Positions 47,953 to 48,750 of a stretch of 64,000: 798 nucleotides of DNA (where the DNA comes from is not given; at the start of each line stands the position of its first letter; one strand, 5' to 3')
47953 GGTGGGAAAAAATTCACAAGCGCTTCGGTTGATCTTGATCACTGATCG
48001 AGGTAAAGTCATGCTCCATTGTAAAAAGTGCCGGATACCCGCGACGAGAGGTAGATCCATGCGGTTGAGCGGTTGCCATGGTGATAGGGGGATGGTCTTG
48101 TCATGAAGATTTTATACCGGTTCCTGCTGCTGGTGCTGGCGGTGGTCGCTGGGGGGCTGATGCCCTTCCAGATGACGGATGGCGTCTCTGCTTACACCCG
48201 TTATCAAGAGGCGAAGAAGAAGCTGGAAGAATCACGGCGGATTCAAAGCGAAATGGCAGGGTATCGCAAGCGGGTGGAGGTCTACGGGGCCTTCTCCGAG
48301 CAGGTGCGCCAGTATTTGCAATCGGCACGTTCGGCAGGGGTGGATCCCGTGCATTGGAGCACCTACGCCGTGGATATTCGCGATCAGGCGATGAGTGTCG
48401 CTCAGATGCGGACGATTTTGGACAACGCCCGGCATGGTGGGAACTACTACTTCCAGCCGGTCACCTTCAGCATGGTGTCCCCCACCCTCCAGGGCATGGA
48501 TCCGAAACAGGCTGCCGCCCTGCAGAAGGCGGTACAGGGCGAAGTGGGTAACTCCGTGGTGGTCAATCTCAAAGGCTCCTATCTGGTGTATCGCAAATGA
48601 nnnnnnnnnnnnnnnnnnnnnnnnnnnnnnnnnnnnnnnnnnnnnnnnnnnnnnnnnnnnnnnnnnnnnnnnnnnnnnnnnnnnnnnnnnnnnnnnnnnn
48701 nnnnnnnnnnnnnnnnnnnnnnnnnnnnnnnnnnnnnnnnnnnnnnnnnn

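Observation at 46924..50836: Orphan pilin plus divergent three-gene PilO/PilMN/PilP-like module without ATPase, platform or secretin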

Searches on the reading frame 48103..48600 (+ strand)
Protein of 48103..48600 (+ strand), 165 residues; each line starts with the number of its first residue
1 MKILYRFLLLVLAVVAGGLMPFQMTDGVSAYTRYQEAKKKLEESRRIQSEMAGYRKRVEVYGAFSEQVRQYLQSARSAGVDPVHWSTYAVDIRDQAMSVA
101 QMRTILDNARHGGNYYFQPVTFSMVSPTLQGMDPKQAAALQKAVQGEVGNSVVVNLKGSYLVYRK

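Call 3: search_protein_families(library=pfam, proteins=[window:48103-48600:+], max_evalue=1)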
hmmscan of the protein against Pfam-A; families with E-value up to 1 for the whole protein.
window:48103-48600:+ (165 aa): 3 families
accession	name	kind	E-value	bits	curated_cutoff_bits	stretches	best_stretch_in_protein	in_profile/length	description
PF13663.11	DUF4148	-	0.015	16.1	27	1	67-88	40-61/62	Domain of unknown function (DUF4148)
PF06133.16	Com_YlbF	-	0.037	14.9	23.9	1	30-70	17-57/105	Control of competence regulator ComK, YlbF/YmcA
PF22219.1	DUF3829_2nd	-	0.053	14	27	1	32-76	36-79/104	DUF3829-like, C-terminal domain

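Call 4: search_protein_families(library=ncbifam, proteins=[window:48103-48600:+], max_evalue=1)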
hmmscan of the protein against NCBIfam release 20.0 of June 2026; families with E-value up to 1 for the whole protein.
window:48103-48600:+ (165 aa): 4 families
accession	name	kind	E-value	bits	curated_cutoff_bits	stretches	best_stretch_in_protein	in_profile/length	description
TIGR04243.1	nodulat_NodB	equivalog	0.018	14.5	240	1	59-113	100-150/197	chitooligosaccharide deacetylase NodB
NF053624.1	PtglEndpepMepK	equivalog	0.059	13.2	185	1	46-118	88-161/176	peptidoglycan L,D-endopeptidase MepK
NF010159.0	PRK13638.1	equivalog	0.12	11.7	489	1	45-89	132-176/271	energy-coupling factor ABC transporter ATP-binding protein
NF047368.1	collar_FlbB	equivalog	0.34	10.7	110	0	37-142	93-189/193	periplasmic-type flagellar collar protein FlbB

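Call 23: search_solved_structures(query=A3, max_evalue=10, show_alignments=1)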
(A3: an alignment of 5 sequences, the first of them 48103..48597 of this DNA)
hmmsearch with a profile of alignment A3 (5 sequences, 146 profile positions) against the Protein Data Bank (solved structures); distinct sequences matched with E-value up to 10: 3.
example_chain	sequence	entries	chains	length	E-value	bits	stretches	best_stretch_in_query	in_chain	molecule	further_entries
2lnd_A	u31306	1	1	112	0.37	13.9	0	19-67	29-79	DE NOVO DESIGNED PROTEIN, PFK fold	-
2lvb_A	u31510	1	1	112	0.77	12.9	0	25-68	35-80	DE NOVO DESIGNED PFK fold PROTEIN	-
8ard_A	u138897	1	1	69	0.8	12.8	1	9-43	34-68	Unconventional myosin-VI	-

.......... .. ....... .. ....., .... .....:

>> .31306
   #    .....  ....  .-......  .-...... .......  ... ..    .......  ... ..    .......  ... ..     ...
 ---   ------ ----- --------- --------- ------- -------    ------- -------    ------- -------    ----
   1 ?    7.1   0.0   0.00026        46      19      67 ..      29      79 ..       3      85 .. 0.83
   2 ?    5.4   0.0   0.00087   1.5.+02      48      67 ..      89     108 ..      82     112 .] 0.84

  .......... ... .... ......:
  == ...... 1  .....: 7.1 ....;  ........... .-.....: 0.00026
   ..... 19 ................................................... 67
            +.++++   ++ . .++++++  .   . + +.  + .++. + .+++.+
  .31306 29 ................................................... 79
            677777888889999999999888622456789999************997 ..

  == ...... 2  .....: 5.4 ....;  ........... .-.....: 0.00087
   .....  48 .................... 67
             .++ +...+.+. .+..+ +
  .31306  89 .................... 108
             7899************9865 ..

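Call 40: find_homologous_proteins(query=window:48103-48597:+, max_evalue=0.01)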
Query window:48103-48597:+ (165 aa): 1 proteins with E <= 0.01 among 71 candidates.
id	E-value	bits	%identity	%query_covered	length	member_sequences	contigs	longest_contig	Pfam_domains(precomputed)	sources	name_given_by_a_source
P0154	2.4e-101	354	100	100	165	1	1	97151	-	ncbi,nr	ncbi:MAG: hypothetical protein HQL56_00300 [Magnetococcales bacterium]|nr:hypothetical protein [Magn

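Call 61: predict_structure(protein=window:48103-48597:+)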
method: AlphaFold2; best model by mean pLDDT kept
length: 165 residues; sequences in the alignment: 1
mean_pLDDT: 52.5   pTM: 0.27
mean pLDDT of the five models: 52.5, 45.4, 44.8, 44.4, 42.9
residues with pLDDT >= 90: 7; 70-90: 24; 50-70: 48; < 50: 86
segments of 3 or more residues with pLDDT < 50: 19-21, 80-105, 107-132, 140-165
pLDDT, mean of each block of 10 residues (from residue 1): 76 65 55 89 79 54 56 57 36 40 46 32 30 50 42 38 41
secondary structure, 60 per line:
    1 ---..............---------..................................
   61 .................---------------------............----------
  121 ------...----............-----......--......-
elements in order: H4-17 H27-77 H99-110 H134-145 E151-156 E159-164

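Call 70: search_protein_families(library=pfam, alignment_id=A7, max_evalue=0.1)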
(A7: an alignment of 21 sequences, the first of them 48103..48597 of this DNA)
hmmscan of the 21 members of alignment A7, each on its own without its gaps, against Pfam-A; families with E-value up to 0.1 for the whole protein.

A. member 1, window:48103-48597:+ (165 aa): 3 families
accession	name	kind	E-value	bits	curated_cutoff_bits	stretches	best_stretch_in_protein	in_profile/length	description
PF13663.11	DUF4148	-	0.015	16.1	27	0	67-88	40-61/62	Domain of unknown function (DUF4148)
PF06133.16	Com_YlbF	-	0.037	14.9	23.9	1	30-70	17-57/105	Control of competence regulator ComK, YlbF/YmcA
PF22219.1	DUF3829_2nd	-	0.053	14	27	0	32-76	36-79/104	DUF3829-like, C-terminal domain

B. families by the number of members that match (of 21 scanned): 10 families
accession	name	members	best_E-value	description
PF13663.11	DUF4148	1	0.015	Domain of unknown function (DUF4148)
PF04977.20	DivIC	1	0.015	Septum formation initiator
PF11690.13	DUF3287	1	0.019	Protein of unknown function (DUF3287)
PF06133.16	Com_YlbF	1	0.037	Control of competence regulator ComK, YlbF/YmcA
PF22219.1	DUF3829_2nd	1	0.053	DUF3829-like, C-terminal domain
PF17074.11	Darcynin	1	0.055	Darcynin, domain of unknown function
PF09171.15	AGOG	1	0.057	N-glycosylase/DNA lyase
PF07083.16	DUF1351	1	0.076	Protein of unknown function (DUF1351)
PF14869.12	DUF4488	1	0.081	Domain of unknown function (DUF4488)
PF08651.15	DASH_Duo1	1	0.085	DASH complex subunit Duo1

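Call 71: search_solved_structures(query=A7, max_evalue=10, show_alignments=0)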
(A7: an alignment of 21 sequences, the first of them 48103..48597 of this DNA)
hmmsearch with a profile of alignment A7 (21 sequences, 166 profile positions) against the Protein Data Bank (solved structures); distinct sequences matched with E-value up to 10: 1.
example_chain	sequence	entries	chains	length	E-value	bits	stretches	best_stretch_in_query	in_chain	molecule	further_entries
9jg1_R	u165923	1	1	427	0.91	12.4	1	3-70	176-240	Histamine H4 receptor,Soluble cytochrome b562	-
